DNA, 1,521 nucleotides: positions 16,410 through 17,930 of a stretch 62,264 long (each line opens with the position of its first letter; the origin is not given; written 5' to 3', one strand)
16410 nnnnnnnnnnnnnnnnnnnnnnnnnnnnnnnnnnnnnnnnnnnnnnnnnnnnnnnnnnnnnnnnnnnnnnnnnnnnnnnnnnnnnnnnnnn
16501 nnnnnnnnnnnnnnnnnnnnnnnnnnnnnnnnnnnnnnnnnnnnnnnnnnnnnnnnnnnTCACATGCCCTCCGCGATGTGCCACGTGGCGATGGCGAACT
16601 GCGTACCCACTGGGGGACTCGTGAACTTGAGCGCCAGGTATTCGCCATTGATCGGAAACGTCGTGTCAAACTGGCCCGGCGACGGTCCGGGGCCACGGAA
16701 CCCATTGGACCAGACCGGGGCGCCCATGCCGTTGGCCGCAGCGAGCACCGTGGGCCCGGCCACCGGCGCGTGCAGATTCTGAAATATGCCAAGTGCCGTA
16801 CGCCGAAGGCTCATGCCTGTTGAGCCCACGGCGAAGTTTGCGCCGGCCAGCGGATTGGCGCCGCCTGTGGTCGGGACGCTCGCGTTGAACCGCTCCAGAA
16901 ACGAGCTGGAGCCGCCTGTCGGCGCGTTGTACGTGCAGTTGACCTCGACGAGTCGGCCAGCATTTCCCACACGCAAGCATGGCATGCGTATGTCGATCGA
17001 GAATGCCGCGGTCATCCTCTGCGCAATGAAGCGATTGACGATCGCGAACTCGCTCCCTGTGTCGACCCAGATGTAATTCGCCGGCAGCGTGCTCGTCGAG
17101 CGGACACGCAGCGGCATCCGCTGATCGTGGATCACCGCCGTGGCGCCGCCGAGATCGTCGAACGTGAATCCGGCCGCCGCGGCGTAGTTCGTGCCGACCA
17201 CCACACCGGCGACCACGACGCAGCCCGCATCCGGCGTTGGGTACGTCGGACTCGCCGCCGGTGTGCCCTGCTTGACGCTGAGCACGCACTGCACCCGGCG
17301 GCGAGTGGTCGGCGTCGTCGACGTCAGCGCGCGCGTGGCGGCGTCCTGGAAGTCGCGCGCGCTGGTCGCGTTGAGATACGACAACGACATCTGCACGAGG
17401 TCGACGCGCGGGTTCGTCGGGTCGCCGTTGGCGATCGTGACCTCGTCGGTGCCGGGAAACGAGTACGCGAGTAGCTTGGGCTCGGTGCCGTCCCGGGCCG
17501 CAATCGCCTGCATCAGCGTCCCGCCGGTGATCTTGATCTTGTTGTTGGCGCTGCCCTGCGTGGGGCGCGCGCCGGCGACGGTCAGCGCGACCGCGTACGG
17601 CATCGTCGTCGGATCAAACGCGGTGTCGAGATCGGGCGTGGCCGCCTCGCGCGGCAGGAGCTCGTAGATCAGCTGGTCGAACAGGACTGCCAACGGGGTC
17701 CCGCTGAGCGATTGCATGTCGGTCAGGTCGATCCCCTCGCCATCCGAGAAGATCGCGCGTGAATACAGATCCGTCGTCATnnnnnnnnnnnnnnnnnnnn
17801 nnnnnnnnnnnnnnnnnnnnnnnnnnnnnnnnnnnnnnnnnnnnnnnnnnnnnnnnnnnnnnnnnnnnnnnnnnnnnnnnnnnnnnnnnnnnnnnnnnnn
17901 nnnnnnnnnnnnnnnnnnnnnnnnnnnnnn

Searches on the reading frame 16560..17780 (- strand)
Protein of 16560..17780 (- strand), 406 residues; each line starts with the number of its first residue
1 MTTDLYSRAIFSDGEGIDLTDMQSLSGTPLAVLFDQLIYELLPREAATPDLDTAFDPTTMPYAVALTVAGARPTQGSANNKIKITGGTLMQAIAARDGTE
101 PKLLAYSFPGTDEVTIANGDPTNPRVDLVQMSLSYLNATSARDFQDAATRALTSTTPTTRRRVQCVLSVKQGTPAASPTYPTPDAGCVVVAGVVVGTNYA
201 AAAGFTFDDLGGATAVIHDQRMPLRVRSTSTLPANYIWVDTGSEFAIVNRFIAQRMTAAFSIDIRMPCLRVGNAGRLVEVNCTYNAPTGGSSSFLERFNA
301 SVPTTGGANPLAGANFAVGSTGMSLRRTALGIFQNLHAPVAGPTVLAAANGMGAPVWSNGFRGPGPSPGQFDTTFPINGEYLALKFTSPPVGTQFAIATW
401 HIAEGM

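Call 98: search_protein_families(library=phrogs, proteins=[window:16560-17780:-], max_evalue=0.0001)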
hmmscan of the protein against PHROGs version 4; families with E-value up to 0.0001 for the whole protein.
window:16560-17780:- (406 aa): 1 family
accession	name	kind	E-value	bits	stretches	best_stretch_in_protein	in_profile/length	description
phrog_3398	-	head and packaging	4.8e-06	27.1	0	107-215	81-170/359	virion structural protein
